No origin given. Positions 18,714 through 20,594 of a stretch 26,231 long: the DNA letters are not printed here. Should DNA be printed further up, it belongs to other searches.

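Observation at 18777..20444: B12-binding radical SAM with a Trp/Arg-rich amphipathic C-terminal tail, separated by a minimal gap from the upstream secreted PLD gene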

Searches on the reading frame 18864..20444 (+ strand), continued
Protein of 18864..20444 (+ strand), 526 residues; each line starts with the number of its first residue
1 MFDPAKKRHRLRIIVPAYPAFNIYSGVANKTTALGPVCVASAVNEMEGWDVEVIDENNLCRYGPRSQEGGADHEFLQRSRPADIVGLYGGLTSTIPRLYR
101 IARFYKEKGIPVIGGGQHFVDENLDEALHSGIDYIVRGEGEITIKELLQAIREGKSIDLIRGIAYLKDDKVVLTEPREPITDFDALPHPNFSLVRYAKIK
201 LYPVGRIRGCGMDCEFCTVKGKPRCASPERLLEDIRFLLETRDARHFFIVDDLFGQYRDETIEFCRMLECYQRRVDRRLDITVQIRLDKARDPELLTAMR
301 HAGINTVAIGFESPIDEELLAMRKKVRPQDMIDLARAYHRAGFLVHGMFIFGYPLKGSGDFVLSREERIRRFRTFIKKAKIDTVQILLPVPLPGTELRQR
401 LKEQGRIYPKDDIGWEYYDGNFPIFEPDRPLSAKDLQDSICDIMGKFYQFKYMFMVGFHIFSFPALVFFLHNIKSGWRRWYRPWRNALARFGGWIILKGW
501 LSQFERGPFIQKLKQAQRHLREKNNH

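Call 53: find_homologous_proteins(query=P0121, max_evalue=1e-20)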
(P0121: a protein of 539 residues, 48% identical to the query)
Query P0121 (539 aa): 1798 proteins with E <= 1e-20 among 8000 candidates; the best 120 are listed.
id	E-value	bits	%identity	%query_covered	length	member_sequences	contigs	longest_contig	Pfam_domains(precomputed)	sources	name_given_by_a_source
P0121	0.0e+0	1250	100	100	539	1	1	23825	PF04055.28,PF02310.25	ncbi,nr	ncbi:MAG: hypothetical protein E4H36_00080 [Spirochaetales bacterium]|nr:MAG: hypothetical protein E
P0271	7.8e-196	670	54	97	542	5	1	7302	PF04055.28,PF02310.25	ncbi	-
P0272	1.6e-191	655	53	98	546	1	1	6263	PF04055.28,PF02310.25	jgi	-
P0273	1.3e-190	652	52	98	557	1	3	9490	PF04055.28,PF02310.25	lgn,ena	-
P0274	2.9e-189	648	52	100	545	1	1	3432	PF04055.28,PF02310.25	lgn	-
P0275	6.6e-189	647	52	98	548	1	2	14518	PF04055.28,PF02310.25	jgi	jgi:radical SAM superfamily enzyme YgiQ (UPF0313 family)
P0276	4.2e-187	641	53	96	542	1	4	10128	PF04055.28,PF02310.25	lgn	-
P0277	5.5e-187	640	52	98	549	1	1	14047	PF04055.28,PF02310.25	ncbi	-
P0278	1.0e-186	640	51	98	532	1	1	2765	PF04055.28,PF02310.25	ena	-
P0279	2.2e-186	638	53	95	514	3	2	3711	PF04055.28,PF02310.25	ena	-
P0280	2.4e-186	638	51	100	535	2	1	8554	PF04055.28,PF02310.25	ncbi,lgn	-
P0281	1.1e-185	636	52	98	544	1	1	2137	PF04055.28,PF02310.25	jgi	jgi:radical SAM superfamily enzyme YgiQ (UPF0313 family)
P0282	1.6e-185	636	51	98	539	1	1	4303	PF04055.28,PF02310.25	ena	-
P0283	2.6e-185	635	52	96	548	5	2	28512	PF04055.28,PF02310.25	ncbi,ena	-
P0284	2.8e-185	635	52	98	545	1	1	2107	PF04055.28,PF02310.25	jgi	jgi:radical SAM superfamily enzyme YgiQ (UPF0313 family)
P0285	4.6e-185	634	51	98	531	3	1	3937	PF04055.28,PF02310.25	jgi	jgi:radical SAM superfamily enzyme YgiQ (UPF0313 family)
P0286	1.6e-184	632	51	98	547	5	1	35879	PF04055.28,PF02310.25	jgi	-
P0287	2.1e-184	632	51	98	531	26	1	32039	PF04055.28,PF02310.25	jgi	jgi:radical SAM superfamily enzyme YgiQ (UPF0313 family)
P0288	2.9e-183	628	51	96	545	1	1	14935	PF04055.28,PF02310.25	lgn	-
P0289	8.9e-182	623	51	98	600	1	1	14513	PF04055.28,PF02310.25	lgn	-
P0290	3.6e-181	621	51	97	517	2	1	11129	PF04055.28,PF02310.25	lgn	-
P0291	1.2e-180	619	51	96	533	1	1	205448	PF04055.28,PF02310.25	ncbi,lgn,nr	ncbi:MAG: B12-binding domain-containing radical SAM protein [Spirochaetales bacterium]|nr:B12-bindin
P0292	1.4e-180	619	51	98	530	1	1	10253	PF04055.28,PF02310.25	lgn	-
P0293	1.6e-180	619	50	98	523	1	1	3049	PF04055.28,PF02310.25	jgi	jgi:radical SAM superfamily enzyme YgiQ (UPF0313 family)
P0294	4.3e-180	618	50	95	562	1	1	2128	PF04055.28,PF02310.25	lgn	-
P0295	6.5e-180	617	50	99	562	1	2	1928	PF04055.28,PF02310.25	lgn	-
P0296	9.1e-180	617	49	98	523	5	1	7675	PF04055.28,PF02310.25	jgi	jgi:radical SAM superfamily enzyme YgiQ (UPF0313 family)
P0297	1.0e-179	616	50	96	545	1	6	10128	PF04055.28,PF02310.25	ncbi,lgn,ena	-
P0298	9.2e-179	613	50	96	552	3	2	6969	PF04055.28,PF02310.25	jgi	jgi:radical SAM superfamily enzyme YgiQ (UPF0313 family)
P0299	7.4e-178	610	49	98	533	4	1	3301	PF04055.28,PF02310.25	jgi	-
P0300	9.8e-178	610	51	96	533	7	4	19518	PF04055.28,PF02310.25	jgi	jgi:radical SAM superfamily enzyme YgiQ (UPF0313 family)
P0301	1.9e-177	609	48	99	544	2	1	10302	PF04055.28,PF02310.25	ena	-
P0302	3.9e-177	608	49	99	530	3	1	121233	PF04055.28,PF02310.25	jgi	jgi:radical SAM superfamily enzyme YgiQ (UPF0313 family)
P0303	2.4e-176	605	50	96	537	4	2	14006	PF04055.28,PF02310.25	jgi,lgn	-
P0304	1.7e-175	603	49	98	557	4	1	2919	PF04055.28,PF02310.25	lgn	-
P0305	9.9e-174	597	48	98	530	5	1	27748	PF04055.28,PF02310.25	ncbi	-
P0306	6.9e-173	594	48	99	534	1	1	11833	PF04055.28,PF02310.25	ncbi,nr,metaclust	ncbi:Elongator protein 3/MiaB/NifB domain protein [Candidatus Magnetoovum chiemensis]|nr:Elongator p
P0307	1.3e-172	593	49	96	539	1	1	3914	PF04055.28,PF02310.25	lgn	-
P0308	2.4e-172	592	48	98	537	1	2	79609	PF04055.28,PF02310.25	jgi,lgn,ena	-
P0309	2.7e-172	592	48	98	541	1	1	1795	PF04055.28,PF02310.25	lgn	-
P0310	1.0e-171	590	49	96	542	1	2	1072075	PF04055.28,PF02310.25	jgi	jgi:radical SAM superfamily enzyme YgiQ (UPF0313 family)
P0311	1.6e-171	589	47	96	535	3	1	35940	PF04055.28,PF02310.25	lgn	-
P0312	2.0e-171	589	48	98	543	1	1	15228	PF04055.28,PF02310.25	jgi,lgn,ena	-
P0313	6.4e-171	587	48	98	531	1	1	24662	PF04055.28,PF02310.25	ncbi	-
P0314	6.9e-171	587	49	96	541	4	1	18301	PF04055.28,PF02310.25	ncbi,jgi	ncbi:MAG: radical SAM protein [Patescibacteria group bacterium]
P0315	7.3e-171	587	50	94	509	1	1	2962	PF04055.28,PF02310.25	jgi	jgi:radical SAM superfamily enzyme YgiQ (UPF0313 family)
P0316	1.9e-170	586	47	98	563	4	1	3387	PF04055.28,PF02310.25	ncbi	-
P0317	2.3e-170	586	48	96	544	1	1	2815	PF04055.28,PF02310.25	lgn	-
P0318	6.5e-170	584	50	93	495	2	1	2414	PF04055.28,PF02310.25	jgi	-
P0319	9.7e-170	584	47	96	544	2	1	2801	PF04055.28,PF02310.25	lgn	-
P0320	1.3e-169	583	47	98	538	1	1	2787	PF04055.28,PF02310.25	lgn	-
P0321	1.9e-169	583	47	99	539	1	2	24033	PF04055.28,PF02310.25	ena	-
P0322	2.2e-169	582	47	98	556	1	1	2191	PF04055.28,PF02310.25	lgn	-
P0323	2.3e-169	582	45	98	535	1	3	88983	PF04055.28,PF02310.25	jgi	jgi:radical SAM superfamily enzyme YgiQ (UPF0313 family)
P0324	4.0e-169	581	48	98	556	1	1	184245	PF04055.28,PF02310.25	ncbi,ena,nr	ncbi:MAG: radical SAM protein [Candidatus Lernaella stagnicola]|nr:radical SAM protein [Candidatus L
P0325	4.4e-169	581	48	96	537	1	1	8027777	PF04055.28,PF02310.25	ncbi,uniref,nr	ncbi:B12-binding domain-containing radical SAM protein [Desulfonema magnum]|uniref:Cobalamin-binding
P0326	7.5e-169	581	47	98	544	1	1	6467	PF04055.28,PF02310.25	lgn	-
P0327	1.4e-168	580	47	96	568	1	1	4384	PF04055.28,PF02310.25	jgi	jgi:radical SAM superfamily enzyme YgiQ (UPF0313 family)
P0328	1.4e-168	580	47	98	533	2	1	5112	PF04055.28,PF02310.25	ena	-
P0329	1.9e-168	579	49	97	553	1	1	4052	PF04055.28,PF02310.25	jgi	jgi:radical SAM superfamily enzyme YgiQ (UPF0313 family)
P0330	2.8e-168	579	47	96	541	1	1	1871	PF04055.28,PF02310.25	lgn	-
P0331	1.2e-167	577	49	96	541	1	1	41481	PF04055.28,PF02310.25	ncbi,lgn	-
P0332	2.3e-167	576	46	96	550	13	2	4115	PF04055.28,PF02310.25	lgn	-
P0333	7.1e-167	574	46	98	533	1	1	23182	PF04055.28,PF02310.25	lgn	-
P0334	2.6e-166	572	48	96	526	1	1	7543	PF04055.28,PF02310.25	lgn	-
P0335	3.7e-166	572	48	96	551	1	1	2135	PF04055.28,PF02310.25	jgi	jgi:radical SAM superfamily enzyme YgiQ (UPF0313 family)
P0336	6.4e-165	568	47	96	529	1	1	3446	PF04055.28,PF02310.25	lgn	-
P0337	8.3e-165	567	47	96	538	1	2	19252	PF04055.28,PF02310.25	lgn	-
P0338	1.3e-164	567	44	99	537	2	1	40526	PF04055.28,PF02310.25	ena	-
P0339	1.4e-164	566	46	96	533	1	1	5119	PF04055.28,PF02310.25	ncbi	-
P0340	1.5e-164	566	46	96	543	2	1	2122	PF04055.28,PF02310.25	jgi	jgi:radical SAM superfamily enzyme YgiQ (UPF0313 family)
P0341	2.2e-163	563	45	98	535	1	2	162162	PF04055.28,PF02310.25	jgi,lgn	-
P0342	4.0e-163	562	46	96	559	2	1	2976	PF04055.28,PF02310.25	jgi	jgi:radical SAM superfamily enzyme YgiQ (UPF0313 family)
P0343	4.4e-163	562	46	96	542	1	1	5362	PF04055.28,PF02310.25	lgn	-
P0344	1.9e-162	559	47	96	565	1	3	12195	PF04055.28,PF02310.25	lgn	-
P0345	1.9e-162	559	46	98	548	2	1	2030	PF04055.28,PF02310.25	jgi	-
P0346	2.3e-162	559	45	96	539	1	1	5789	PF04055.28,PF02310.25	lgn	-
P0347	8.7e-161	554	46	96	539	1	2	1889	PF04055.28,PF02310.25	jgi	-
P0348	1.9e-160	553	43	99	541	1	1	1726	PF04055.28,PF02310.25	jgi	jgi:anaerobic magnesium-protoporphyrin IX monomethyl ester cyclase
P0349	2.0e-159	549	46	99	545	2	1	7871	PF04055.28,PF02310.25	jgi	-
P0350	4.6e-158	545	47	96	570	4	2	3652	PF04055.28,PF02310.25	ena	-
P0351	1.8e-157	543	44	96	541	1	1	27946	PF04055.28,PF02310.25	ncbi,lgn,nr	ncbi:MAG: cobalamin-dependent protein [Spirochaetales bacterium]|nr:cobalamin-dependent protein [Spi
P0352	2.0e-157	543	46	99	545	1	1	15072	PF04055.28,PF02310.25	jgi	jgi:radical SAM superfamily enzyme YgiQ (UPF0313 family)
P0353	2.5e-157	543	47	92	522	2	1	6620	PF04055.28,PF02310.25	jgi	jgi:radical SAM superfamily enzyme YgiQ (UPF0313 family)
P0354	3.0e-157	542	45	97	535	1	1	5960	PF04055.28,PF02310.25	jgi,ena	-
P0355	5.4e-157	541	45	97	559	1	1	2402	PF04055.28,PF02310.25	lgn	-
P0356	1.8e-156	540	44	97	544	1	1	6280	PF04055.28,PF02310.25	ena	-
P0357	2.9e-156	539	45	96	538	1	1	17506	PF04055.28,PF02310.25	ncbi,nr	ncbi:MAG: B12-binding domain-containing radical SAM protein [Desulfobacteraceae bacterium]|nr:B12-bi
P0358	8.1e-156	538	44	98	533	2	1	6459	PF04055.28,PF02310.25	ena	-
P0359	5.3e-154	532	44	97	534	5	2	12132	PF04055.28,PF02310.25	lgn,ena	-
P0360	2.9e-153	529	43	96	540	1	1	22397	PF04055.28,PF02310.25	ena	-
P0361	8.1e-153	528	44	96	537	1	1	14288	PF04055.28,PF02310.25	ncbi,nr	ncbi:MAG: B12-binding domain-containing radical SAM protein [Desulfobacterales bacterium]|nr:B12-bin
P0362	2.2e-152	526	46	98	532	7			PF04055.28,PF02310.25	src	-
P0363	4.0e-152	525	47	98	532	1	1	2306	PF04055.28,PF02310.25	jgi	-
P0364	2.2e-151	523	45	98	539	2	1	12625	PF04055.28,PF02310.25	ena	-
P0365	5.2e-151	522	50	85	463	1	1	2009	PF04055.28,PF02310.25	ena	-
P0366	2.9e-150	519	48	98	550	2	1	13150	PF04055.28,PF02310.25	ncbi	-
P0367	5.9e-150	518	46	98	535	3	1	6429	PF04055.28,PF02310.25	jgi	-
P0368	8.4e-150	518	47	99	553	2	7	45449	PF04055.28,PF02310.25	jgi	-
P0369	1.5e-149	517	49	98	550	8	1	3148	PF04055.28,PF02310.25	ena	-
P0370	2.0e-149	516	44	96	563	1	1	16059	PF04055.28,PF02310.25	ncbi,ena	-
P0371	1.7e-147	510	47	96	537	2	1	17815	PF04055.28,PF02310.25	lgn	-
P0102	2.0e-147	510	47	100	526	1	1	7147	PF04055.28,PF02310.25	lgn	-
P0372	5.6e-147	508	48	96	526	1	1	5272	PF04055.28,PF02310.25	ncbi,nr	ncbi:MAG: radical SAM protein [Candidatus Omnitrophota bacterium]|nr:radical SAM protein [Candidatus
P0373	6.6e-147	508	47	96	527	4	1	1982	PF04055.28,PF02310.25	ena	-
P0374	6.7e-147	508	47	98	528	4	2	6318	PF04055.28,PF02310.25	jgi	-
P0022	1.3e-146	507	46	97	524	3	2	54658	PF04055.28,PF02310.25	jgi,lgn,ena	jgi:radical SAM superfamily enzyme YgiQ (UPF0313 family)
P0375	1.5e-146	507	47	98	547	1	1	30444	PF04055.28,PF02310.25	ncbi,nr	ncbi:MAG: radical SAM protein [Candidatus Omnitrophica bacterium]|nr:radical SAM protein [Candidatus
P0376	1.8e-146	507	48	98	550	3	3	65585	PF04055.28,PF02310.25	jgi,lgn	-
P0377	1.8e-146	507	47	96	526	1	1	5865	PF04055.28,PF02310.25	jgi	jgi:radical SAM superfamily enzyme YgiQ (UPF0313 family)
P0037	2.0e-146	507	47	96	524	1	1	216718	PF04055.28,PF02310.25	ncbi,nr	ncbi:MAG: B12-binding domain-containing radical SAM protein [Candidatus Omnitrophica bacterium]|nr:B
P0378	2.8e-146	506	47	97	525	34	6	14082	PF04055.28,PF02310.25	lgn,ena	-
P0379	3.5e-146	506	46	96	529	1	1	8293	PF04055.28,PF02310.25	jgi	-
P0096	3.7e-146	506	47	96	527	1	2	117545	PF04055.28,PF02310.25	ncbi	-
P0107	6.6e-146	505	47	97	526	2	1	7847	PF04055.28,PF02310.25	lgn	-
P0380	9.5e-146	504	47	98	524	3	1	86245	PF04055.28,PF02310.25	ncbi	ncbi:MAG: radical SAM protein [Candidatus Omnitrophota bacterium]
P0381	1.4e-145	504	47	98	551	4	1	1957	PF04055.28,PF02310.25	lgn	-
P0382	1.4e-145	504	46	99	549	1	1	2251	PF04055.28,PF02310.25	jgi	jgi:radical SAM superfamily enzyme YgiQ (UPF0313 family)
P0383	1.4e-145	504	45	100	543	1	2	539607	PF04055.28,PF02310.25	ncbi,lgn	-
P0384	1.4e-145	504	45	98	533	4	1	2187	PF04055.28,PF02310.25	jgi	jgi:radical SAM superfamily enzyme YgiQ (UPF0313 family)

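Call 54: find_encoding_contigs(protein=P0325, flank=10000, max_places=1)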
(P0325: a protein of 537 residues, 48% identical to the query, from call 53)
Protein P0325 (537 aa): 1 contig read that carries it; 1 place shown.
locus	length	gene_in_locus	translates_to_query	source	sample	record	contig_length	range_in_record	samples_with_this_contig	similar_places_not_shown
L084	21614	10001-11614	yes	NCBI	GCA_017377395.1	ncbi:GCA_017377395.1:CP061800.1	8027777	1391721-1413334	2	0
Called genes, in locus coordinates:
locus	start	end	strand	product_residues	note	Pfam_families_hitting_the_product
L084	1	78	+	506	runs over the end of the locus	PF05943:VipB, PF18945:VipB_2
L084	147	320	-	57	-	-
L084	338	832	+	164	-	PF05638:T6SS_HCP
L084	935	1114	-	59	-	-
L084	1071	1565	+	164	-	PF04965:GPW_gp25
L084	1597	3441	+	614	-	PF05947:T6SS_TssF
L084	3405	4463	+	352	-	PF06996:T6SS_TssG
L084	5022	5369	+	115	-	PF21814:DUF6883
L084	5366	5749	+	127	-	PF16277:DUF4926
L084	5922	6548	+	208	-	-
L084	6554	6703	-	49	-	-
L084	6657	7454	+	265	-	-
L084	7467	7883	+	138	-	PF08814:XisH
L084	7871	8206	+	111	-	PF08869:XisI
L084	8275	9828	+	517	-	PF00795:CN_hydrolase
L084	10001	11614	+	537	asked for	PF02310:B12-binding, PF04055:Radical_SAM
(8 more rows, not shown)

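Call 55: find_encoding_contigs(protein=P0291, flank=10000, max_places=1)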
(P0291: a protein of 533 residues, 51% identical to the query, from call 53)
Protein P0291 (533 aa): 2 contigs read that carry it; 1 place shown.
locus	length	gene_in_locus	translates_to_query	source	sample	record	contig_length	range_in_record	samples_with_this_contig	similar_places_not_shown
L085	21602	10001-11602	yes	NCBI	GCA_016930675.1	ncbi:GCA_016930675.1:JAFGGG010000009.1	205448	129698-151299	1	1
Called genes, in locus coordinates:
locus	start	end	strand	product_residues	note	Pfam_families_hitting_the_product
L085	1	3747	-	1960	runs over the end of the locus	PF00069:Pkinase, PF07714:PK_Tyr_Ser-Thr, PF13191:AAA_16, PF01590:GAF, PF13185:GAF_2, PF13492:GAF_3, PF02518:HATPase_c, PF00072:Response_reg, +2 more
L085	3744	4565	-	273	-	PF00285:Citrate_synt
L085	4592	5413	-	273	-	PF00285:Citrate_synt (weak)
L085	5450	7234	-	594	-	PF02776:TPP_enzyme_N, PF00205:TPP_enzyme_M, PF02775:TPP_enzyme_C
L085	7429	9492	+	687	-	PF00072:Response_reg, PF08447:PAS_3, PF13426:PAS_9, PF00990:GGDEF, PF00563:EAL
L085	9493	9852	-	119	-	PF00582:Usp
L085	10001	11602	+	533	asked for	PF02310:B12-binding, PF04055:Radical_SAM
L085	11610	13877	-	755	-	PF07695:7TMR-DISM_7TM, PF00015:MCPsignal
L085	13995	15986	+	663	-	PF00656:Peptidase_C14, PF01547:SBP_bac_1, PF13416:SBP_bac_8, PF01547:SBP_bac_1 (weak)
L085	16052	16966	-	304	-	PF04389:Peptidase_M28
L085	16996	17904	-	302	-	PF00132:Hexapep (faint)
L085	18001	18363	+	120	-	-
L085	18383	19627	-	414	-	PF02073:Peptidase_M29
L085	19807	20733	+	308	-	-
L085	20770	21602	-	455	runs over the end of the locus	PF01546:Peptidase_M20, PF07687:M20_dimer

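Call 56: find_encoding_contigs(protein=P0310, flank=10000, max_places=1)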
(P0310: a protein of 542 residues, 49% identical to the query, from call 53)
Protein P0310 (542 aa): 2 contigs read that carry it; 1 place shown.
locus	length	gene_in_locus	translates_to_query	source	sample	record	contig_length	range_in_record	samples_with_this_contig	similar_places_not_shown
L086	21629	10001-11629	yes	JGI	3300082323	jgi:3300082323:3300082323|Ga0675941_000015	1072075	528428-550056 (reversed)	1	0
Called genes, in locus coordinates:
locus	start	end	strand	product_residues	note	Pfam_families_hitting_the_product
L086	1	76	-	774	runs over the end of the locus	PF12679:ABC2_membrane_2, PF12698:ABC2_membrane_3, PF23357:DUF7088, PF09822:ABC_transp_aux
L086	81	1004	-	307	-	PF00005:ABC_tran, PF13304:AAA_21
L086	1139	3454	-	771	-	PF01935:DUF87 (weak), PF05872:HerA_C (weak)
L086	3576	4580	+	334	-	PF08100:Dimerisation, PF00891:Methyltransf_2, PF13489:Methyltransf_23, PF13649:Methyltransf_25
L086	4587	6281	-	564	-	-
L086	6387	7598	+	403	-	PF01494:FAD_binding_3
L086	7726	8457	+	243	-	PF00173:Cyt-b5, PF09990:DUF2231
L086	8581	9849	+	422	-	PF04055:Radical_SAM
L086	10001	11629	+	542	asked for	PF02310:B12-binding, PF04055:Radical_SAM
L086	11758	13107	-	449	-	PF00890:FAD_binding_2 (faint), PF01134:GIDA (faint), PF01266:DAO (faint), PF03486:HI0933_like (faint), PF07992:Pyr_redox_2, PF12831:FAD_oxidored (faint), PF00070:Pyr_redox, PF02852:Pyr_redox_dim, +2 more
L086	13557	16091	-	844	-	-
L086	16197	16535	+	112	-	PF00989:PAS (weak), PF08448:PAS_4 (weak)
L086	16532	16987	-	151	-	PF01713:Smr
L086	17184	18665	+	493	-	PF13522:GATase_6 (weak), PF13537:GATase_7 (weak)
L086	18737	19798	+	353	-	PF14249:Tocopherol_cycl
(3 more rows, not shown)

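Call 57: find_encoding_contigs(protein=P0324, flank=8000, max_places=1)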
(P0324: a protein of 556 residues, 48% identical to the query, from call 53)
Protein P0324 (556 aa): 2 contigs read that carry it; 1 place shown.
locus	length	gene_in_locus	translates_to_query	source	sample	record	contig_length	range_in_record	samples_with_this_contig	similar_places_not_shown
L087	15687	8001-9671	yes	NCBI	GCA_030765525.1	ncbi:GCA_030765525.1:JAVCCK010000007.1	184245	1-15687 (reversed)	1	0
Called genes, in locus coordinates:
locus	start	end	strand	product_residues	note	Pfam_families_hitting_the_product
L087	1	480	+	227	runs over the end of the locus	PF05157:MshEN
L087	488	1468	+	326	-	PF00005:ABC_tran, PF13304:AAA_21 (weak), PF08352:oligo_HPY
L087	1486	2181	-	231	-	-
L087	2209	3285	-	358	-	PF14249:Tocopherol_cycl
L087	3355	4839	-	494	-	PF13537:GATase_7 (weak)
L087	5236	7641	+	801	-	PF09371:Tex_N, PF22706:Tex_central_region, PF16921:Tex_YqgF, PF14639:YqgF (weak), PF14635:HHH_7, PF12836:HHH_3, PF17674:HHH_9, PF00575:S1, +1 more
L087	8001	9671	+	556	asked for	PF02310:B12-binding, PF04055:Radical_SAM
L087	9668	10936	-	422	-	PF04055:Radical_SAM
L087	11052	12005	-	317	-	PF00173:Cyt-b5, PF09990:DUF2231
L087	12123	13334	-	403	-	PF01266:DAO (faint), PF01494:FAD_binding_3 (weak), PF05834:Lycopene_cycl (faint), PF07992:Pyr_redox_2 (faint)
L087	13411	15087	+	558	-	-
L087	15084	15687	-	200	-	PF06552:TOM20_plant (faint), PF13414:TPR_11 (faint)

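Call 58: find_encoding_contigs(protein=P0383, flank=8000, max_places=1)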
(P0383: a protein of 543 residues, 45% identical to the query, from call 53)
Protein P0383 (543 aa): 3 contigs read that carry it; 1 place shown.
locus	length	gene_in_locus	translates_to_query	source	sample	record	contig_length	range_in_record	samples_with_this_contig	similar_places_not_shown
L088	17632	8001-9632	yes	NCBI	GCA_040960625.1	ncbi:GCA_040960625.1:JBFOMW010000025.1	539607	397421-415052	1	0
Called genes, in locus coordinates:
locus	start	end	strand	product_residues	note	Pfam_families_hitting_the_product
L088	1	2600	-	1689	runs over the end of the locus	PF00069:Pkinase, PF07714:PK_Tyr_Ser-Thr, PF13191:AAA_16, PF01590:GAF, PF13185:GAF_2, PF07536:HWE_HK (weak), PF07568:HisKA_2, PF02518:HATPase_c, +1 more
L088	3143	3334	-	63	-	-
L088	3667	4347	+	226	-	PF00300:His_Phos_1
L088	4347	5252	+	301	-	PF03631:Virul_fac_BrkB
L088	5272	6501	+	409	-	PF07690:MFS_1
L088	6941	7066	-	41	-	-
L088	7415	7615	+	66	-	PF00313:CSD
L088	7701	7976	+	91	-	PF00076:RRM_1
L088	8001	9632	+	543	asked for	PF02310:B12-binding, PF04055:Radical_SAM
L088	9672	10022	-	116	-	-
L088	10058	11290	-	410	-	PF07690:MFS_1, PF13000:Acatn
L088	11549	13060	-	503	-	PF00501:AMP-binding, PF13193:AMP-binding_C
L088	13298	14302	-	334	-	PF03401:TctC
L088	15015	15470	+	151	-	PF07331:TctB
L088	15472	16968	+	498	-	PF01970:TctA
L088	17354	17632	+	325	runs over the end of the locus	PF00389:2-Hacid_dh, PF02826:2-Hacid_dh_C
